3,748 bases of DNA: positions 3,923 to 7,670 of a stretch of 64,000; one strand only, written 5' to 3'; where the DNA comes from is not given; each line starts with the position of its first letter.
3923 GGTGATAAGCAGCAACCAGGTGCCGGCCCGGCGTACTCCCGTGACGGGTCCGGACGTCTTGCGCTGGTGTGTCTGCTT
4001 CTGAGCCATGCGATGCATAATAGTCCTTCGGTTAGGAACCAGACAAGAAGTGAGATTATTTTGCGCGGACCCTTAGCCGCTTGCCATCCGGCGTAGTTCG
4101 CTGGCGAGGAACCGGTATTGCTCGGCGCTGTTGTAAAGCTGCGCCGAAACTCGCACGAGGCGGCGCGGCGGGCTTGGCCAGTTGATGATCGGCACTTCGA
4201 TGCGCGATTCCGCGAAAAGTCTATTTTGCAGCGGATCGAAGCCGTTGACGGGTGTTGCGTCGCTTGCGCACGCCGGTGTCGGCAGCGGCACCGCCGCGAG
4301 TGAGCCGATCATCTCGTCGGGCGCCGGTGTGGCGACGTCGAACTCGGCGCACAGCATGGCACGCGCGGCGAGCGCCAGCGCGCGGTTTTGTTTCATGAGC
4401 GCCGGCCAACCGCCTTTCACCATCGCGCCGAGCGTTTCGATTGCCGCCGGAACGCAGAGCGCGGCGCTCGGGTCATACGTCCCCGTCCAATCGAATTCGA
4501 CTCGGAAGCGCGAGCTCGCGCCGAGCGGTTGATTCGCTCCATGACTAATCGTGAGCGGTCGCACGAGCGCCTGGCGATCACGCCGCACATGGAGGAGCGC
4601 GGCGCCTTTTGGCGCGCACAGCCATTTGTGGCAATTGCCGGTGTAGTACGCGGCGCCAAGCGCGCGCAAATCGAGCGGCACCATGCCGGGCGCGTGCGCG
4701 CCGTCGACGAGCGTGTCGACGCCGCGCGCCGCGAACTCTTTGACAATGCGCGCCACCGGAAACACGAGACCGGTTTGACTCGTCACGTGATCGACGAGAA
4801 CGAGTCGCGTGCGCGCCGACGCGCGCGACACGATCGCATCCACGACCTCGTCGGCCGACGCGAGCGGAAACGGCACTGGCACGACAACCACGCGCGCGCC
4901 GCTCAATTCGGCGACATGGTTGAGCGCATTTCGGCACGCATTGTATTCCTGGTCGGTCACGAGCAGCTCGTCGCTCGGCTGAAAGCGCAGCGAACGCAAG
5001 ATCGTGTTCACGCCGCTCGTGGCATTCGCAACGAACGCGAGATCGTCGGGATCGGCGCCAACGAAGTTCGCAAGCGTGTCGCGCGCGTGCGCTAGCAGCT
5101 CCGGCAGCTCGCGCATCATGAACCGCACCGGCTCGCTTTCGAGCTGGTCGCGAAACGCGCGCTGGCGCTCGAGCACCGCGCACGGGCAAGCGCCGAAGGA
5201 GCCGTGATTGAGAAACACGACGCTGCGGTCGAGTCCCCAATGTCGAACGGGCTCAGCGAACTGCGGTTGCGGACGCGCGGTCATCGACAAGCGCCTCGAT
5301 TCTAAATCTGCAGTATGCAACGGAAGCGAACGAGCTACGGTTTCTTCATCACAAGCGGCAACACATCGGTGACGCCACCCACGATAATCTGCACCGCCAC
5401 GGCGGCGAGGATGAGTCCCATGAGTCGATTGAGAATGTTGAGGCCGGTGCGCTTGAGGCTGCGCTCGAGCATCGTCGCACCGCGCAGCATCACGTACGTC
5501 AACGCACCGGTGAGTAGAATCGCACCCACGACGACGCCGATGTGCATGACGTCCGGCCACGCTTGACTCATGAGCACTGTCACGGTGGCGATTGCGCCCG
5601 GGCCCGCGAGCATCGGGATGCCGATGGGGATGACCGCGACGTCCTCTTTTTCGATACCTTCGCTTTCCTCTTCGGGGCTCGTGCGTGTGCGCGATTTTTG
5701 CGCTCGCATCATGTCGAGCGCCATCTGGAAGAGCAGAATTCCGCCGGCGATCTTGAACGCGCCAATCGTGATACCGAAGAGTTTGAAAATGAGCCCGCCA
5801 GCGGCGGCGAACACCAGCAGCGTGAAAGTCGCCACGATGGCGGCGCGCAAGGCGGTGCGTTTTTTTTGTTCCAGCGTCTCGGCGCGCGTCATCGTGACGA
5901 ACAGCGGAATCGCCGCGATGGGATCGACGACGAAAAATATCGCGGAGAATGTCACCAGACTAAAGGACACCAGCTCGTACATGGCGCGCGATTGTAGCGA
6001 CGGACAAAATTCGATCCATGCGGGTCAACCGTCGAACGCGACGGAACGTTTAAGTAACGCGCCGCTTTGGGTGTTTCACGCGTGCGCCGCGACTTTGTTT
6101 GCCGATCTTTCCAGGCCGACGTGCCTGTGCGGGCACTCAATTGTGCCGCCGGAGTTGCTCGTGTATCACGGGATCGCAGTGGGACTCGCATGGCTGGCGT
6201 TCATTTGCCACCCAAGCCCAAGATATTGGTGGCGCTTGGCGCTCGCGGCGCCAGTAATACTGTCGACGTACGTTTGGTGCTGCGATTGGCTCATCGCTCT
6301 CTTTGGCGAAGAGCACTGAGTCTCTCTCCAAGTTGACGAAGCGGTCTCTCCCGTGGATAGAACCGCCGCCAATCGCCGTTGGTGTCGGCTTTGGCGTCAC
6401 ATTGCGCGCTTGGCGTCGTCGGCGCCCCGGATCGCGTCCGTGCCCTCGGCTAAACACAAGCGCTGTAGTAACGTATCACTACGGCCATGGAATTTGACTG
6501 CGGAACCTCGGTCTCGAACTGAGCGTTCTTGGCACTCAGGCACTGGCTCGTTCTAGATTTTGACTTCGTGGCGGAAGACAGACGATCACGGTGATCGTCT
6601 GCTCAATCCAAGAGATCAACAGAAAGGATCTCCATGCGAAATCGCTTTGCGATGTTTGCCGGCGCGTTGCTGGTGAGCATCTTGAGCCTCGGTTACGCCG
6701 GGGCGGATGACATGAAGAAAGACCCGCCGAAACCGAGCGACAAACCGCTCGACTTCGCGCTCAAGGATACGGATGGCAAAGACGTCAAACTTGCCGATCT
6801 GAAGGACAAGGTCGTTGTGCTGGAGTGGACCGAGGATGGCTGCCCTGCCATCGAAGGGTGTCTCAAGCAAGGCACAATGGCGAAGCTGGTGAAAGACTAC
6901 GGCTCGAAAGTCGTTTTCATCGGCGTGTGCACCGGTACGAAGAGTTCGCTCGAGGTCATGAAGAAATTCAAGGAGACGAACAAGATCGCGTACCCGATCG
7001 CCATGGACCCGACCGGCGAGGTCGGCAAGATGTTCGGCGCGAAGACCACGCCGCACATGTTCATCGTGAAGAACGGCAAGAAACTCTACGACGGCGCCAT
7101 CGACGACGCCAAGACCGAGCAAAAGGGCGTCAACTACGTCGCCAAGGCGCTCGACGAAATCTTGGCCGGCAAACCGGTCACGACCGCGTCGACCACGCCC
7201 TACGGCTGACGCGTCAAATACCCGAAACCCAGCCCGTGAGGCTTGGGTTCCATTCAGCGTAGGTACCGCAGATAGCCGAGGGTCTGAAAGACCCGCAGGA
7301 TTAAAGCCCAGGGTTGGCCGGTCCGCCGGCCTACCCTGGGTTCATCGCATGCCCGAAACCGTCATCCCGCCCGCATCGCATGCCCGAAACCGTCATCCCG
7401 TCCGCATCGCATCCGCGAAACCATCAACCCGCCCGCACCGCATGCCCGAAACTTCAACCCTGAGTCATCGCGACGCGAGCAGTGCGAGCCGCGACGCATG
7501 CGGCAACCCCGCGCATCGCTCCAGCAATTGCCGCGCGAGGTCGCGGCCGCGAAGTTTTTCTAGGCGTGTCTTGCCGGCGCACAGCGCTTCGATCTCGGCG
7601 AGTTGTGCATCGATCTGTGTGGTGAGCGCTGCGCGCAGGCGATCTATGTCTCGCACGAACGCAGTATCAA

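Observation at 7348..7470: Four tandem copies of a 31-bp unit between convergent genes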

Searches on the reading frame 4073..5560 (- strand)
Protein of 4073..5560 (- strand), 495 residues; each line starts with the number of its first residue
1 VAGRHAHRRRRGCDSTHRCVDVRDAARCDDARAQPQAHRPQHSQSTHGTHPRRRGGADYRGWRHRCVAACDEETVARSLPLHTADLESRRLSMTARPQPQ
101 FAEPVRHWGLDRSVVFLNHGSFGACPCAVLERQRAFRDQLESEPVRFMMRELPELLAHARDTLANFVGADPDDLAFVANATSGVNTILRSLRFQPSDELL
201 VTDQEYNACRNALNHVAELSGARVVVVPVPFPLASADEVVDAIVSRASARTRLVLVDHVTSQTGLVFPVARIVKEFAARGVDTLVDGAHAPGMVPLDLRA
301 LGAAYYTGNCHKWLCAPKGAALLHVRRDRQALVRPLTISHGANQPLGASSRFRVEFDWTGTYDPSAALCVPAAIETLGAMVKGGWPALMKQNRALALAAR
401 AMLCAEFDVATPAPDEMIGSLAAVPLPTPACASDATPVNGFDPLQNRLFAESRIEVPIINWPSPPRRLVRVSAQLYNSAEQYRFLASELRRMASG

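Call 9: search_protein_families(library=pfam, proteins=[window:4073-5560:-])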
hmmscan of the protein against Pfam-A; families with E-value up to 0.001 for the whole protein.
window:4073-5560:- (495 aa): 1 family
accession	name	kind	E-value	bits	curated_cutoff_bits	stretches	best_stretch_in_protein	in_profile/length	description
PF00266.25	Aminotran_5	-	6.5e-27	94.9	21.5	1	129-341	15-229/371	Aminotransferase class-V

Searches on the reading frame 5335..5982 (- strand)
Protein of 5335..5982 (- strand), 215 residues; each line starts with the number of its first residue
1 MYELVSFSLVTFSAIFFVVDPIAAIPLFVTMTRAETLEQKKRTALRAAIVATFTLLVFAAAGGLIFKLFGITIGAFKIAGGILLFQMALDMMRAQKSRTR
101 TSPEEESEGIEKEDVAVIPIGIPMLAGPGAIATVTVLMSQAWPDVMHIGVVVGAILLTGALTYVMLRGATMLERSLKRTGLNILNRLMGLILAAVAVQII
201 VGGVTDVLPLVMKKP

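Call 9: search_protein_families(library=pfam, proteins=[window:5335-5982:-])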
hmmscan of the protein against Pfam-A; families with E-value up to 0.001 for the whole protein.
window:5335-5982:- (215 aa): 2 families
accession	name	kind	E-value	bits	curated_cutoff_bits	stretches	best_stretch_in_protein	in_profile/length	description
PF01914.23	MarC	-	9.8e-59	198.6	23.9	1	9-207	5-202/203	MarC family integral membrane protein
PF01810.24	LysE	-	0.00096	19.1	25.6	0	30-201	14-191/193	LysE type translocator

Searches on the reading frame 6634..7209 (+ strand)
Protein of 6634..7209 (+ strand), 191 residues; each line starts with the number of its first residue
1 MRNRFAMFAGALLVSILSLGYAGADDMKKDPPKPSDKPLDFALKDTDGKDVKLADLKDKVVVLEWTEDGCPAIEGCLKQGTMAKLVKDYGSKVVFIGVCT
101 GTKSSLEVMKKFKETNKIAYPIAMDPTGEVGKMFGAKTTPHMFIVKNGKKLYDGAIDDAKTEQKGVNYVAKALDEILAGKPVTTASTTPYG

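Call 8: find_encoding_contigs(protein=window:6634-7209:+, flank=10000, max_places=10)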
Protein window:6634-7209:+ (191 aa): 1 contig read that carries it; 1 place shown.
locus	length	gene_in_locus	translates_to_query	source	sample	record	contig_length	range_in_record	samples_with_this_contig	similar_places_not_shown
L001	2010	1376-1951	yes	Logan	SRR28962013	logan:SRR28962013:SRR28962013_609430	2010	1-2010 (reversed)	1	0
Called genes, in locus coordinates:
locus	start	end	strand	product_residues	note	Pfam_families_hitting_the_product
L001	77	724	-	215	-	PF01914:MarC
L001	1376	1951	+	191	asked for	PF00578:AhpC-TSA, PF08534:Redoxin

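Call 9: search_protein_families(library=pfam, proteins=[window:6634-7209:+])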
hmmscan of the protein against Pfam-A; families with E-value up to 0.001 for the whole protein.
window:6634-7209:+ (191 aa): 2 families
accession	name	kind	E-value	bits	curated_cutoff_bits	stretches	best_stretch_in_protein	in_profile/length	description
PF00578.27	AhpC-TSA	-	2.3e-16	60.3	26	1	37-149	4-119/124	AhpC/TSA family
PF08534.16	Redoxin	-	1.3e-12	48.2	26.6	1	36-154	4-131/148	Redoxin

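Call 20: find_homologous_proteins(query=window:6634-7209:+)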
Query window:6634-7209:+ (191 aa): 4404 proteins with E <= 0.001 among 4501 candidates; the best 120 are listed.
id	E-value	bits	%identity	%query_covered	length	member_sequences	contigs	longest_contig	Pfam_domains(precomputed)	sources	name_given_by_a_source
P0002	3.0e-121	420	100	100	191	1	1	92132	PF08534.17,PF00578.28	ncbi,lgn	ncbi:MAG: redoxin domain-containing protein [Planctomycetota bacterium]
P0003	2.0e-104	365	88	100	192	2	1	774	PF08534.17,PF00578.28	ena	-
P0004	1.8e-46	176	50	96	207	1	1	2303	PF08534.17,PF13098.14,PF00578.28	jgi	jgi:peroxiredoxin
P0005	1.3e-44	170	51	95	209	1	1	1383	PF08534.17,PF13098.14,PF00578.28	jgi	jgi:peroxiredoxin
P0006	1.6e-44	170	49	99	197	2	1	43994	PF08534.17,PF00578.28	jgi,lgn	-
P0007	4.0e-43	165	51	79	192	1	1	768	PF08534.17,PF00578.28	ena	-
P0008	7.0e-43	164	50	87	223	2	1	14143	PF08534.17,PF00578.28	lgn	-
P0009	1.5e-42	163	53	83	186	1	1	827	PF08534.17,PF00255.26,PF00578.28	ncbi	-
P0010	2.2e-42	163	53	80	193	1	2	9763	PF08534.17,PF00578.28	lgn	-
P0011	3.0e-41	159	49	96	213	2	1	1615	PF08534.17,PF13098.14,PF00578.28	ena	-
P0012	1.2e-40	157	46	89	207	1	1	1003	PF08534.17,PF00578.28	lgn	-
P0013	1.4e-40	157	46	97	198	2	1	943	PF08534.17,PF00578.28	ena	-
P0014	1.6e-40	157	43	97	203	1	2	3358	PF08534.17,PF00578.28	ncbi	ncbi:MAG: redoxin domain-containing protein [Planctomycetota bacterium]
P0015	4.7e-39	152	52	80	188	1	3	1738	PF08534.17,PF00578.28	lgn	-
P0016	5.4e-39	152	45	93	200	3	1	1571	PF08534.17,PF00578.28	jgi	jgi:peroxiredoxin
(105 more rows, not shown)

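Call 22: find_encoding_contigs(protein=P0003, flank=10000, max_places=10)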
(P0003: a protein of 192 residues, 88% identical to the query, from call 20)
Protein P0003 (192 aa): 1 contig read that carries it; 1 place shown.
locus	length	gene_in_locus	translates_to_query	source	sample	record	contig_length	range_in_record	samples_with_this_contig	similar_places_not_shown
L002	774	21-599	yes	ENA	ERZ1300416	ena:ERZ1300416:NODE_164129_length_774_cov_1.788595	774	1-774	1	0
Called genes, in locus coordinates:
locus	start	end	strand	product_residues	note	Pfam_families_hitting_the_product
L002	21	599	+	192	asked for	PF00578:AhpC-TSA, PF08534:Redoxin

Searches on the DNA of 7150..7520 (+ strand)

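Call 27: search_rna_families(source=window, start=7150, end=7520, threshold=evalue, max_evalue=10)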
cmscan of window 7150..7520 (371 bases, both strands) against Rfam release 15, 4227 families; matches with E-value up to 10: 7.
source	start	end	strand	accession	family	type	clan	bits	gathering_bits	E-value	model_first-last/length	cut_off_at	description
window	7307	7340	+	RF00974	mir-607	Gene; miRNA;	-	18.1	94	1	1-91/91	no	mir-607 microRNA precursor family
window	7305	7408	-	RF01757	sbcD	Gene; sRNA;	-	16.5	40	0.49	1-155/155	no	sbcD RNA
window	7307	7340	-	RF00974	mir-607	Gene; miRNA;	-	16.3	94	2.9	1-91/91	no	mir-607 microRNA precursor family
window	7304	7356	+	RF02500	Atu_C6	Gene; sRNA;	-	15.8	60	6.3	1-113/113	no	EcpR1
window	7306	7341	+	RF04104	MIR918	Gene; miRNA;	-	14.5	268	3.1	1-265/265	no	MIR918 microRNA precursor family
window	7295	7350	-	RF03468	mir-2830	Gene; miRNA;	-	13.9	70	7.7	1-76/76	no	mir-2830 microRNA precursor family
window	7280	7331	+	RF03057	nhaA-I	Cis-reg; riboswitch;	-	12.3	37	5.2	1-55/55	no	nhaA-I RNA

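Call 37: search_dna_similar(query=window:7205-7480:+, collection=plasmids, mode=distant, max_evalue=0.01)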
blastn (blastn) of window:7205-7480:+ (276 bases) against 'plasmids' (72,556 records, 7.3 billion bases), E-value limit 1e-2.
Records with a match: 1; places in all: 1; records where one place covers at least 80% of the query: 0.
Best place of each record, by identity: 80-90% 1.
By first word of the organism name: Pantoea 1.
By predicted mobility (MOB-suite, as given by PLSDB): conjugative 1.
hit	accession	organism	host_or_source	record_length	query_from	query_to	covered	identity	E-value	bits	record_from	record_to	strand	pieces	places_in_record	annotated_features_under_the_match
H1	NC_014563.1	Pantoea vagans C9-1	-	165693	25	78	20%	81.5%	6e-3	49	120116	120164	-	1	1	amidase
